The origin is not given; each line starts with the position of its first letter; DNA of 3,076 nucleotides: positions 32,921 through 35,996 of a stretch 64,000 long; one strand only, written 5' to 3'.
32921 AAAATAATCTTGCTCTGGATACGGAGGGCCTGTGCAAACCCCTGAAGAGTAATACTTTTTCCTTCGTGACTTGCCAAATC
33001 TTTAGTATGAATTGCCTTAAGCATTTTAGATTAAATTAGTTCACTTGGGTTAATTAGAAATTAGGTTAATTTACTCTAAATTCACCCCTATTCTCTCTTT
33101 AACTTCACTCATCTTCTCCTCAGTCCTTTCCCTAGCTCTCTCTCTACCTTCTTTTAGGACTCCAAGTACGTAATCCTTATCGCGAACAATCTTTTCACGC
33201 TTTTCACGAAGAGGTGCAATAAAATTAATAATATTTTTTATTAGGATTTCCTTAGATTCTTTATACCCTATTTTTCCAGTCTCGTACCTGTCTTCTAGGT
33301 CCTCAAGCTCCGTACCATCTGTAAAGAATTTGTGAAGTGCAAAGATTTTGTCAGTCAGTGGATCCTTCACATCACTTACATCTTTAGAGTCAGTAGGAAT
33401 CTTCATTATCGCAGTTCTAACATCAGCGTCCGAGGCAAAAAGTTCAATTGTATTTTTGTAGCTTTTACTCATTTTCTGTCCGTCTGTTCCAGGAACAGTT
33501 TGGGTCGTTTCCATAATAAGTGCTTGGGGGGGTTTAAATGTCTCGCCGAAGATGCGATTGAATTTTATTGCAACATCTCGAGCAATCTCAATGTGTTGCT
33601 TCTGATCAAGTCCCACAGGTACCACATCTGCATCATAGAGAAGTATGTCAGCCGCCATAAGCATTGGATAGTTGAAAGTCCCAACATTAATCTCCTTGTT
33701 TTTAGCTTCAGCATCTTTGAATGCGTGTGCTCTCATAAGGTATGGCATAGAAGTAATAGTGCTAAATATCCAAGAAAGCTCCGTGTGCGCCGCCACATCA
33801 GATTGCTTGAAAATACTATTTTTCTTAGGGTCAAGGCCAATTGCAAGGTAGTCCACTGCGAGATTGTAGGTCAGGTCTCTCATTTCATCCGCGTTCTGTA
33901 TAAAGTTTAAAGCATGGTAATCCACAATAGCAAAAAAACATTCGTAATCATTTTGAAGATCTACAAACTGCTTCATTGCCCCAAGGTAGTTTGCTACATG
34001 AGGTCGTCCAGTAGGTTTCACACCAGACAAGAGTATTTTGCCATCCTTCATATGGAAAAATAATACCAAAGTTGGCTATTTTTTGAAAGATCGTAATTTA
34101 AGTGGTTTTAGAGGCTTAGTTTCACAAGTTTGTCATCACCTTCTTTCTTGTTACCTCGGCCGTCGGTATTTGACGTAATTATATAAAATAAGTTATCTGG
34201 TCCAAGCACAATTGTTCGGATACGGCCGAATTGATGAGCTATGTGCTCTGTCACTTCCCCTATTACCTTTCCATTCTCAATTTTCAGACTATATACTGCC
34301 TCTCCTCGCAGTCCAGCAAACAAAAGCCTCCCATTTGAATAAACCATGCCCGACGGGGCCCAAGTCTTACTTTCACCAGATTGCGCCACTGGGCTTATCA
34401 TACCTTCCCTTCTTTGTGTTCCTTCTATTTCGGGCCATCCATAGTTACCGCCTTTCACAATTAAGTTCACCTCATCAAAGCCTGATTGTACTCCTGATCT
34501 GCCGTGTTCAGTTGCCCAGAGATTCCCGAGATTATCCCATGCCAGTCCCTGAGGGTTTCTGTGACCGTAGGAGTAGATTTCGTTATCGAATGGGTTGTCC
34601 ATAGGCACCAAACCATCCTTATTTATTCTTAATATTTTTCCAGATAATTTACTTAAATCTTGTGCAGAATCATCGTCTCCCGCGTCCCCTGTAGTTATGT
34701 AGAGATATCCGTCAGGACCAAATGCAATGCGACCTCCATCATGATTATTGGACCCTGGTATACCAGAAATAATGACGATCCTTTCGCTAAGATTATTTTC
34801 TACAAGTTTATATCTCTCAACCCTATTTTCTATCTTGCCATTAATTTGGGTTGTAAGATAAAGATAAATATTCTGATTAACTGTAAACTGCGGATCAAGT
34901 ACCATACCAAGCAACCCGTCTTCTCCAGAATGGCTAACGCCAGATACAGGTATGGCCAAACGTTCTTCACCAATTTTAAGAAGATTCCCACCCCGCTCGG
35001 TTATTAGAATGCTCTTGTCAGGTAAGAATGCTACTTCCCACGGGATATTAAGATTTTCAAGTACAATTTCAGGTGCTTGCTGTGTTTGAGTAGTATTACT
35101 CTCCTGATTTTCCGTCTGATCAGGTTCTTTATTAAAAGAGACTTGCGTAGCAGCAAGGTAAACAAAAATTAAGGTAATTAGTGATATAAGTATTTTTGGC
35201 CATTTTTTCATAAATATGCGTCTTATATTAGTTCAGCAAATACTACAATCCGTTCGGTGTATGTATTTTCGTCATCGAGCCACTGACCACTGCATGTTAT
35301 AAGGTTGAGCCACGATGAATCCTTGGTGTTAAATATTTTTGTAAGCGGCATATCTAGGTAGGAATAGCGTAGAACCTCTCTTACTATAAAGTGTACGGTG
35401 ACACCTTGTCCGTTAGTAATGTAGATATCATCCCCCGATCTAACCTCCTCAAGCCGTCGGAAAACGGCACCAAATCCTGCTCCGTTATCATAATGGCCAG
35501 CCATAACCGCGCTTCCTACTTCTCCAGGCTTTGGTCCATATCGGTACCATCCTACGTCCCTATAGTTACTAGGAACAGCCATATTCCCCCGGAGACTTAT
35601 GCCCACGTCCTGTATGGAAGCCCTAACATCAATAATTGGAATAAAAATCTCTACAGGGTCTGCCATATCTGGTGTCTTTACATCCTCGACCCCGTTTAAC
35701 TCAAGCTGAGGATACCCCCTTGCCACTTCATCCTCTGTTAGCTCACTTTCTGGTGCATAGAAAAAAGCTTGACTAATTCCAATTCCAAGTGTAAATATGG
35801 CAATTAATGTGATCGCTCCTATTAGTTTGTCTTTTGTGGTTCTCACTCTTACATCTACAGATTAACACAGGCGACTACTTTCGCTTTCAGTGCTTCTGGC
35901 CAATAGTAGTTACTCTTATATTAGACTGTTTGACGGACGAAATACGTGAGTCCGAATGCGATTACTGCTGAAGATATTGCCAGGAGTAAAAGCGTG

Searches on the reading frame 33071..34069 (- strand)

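Call 45: search_protein_families(library=pfam, proteins=[window:33071-34069:-], max_evalue=0.0001)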
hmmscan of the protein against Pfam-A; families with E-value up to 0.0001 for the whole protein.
window:33071-34069:- (332 aa): 1 family
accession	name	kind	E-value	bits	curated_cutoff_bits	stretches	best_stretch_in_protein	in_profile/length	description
PF00579.31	tRNA-synt_1b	-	4.3e-63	213.8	21.1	1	13-283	8-290/292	tRNA synthetases class I (W and Y)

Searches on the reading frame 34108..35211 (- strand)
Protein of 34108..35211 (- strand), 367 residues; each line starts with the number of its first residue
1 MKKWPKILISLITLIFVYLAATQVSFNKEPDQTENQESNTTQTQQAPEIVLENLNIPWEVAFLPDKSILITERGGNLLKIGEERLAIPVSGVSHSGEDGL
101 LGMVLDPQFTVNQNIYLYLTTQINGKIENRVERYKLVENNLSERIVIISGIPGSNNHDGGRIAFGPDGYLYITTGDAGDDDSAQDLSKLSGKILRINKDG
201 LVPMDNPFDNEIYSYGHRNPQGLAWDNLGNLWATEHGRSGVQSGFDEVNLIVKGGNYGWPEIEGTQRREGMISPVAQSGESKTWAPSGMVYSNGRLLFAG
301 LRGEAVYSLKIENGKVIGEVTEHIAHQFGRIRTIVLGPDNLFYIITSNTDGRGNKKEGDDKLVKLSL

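Call 45: search_protein_families(library=pfam, proteins=[window:34108-35211:-], max_evalue=0.0001)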
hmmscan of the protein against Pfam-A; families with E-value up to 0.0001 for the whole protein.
window:34108-35211:- (367 aa): 1 family
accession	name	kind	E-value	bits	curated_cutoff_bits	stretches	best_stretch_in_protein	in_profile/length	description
PF07995.17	GSDH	-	3.6e-79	266.9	25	1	54-352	1-329/332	Glucose / Sorbosone dehydrogenase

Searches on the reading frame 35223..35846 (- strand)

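Call 45: search_protein_families(library=pfam, proteins=[window:35223-35846:-], max_evalue=0.0001)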
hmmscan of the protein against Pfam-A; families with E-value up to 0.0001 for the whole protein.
window:35223-35846:- (207 aa): 1 family
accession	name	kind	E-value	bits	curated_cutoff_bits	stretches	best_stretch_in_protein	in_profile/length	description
PF04203.18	Sortase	-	4.9e-21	75.2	26.6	1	68-206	2-124/125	Sortase domain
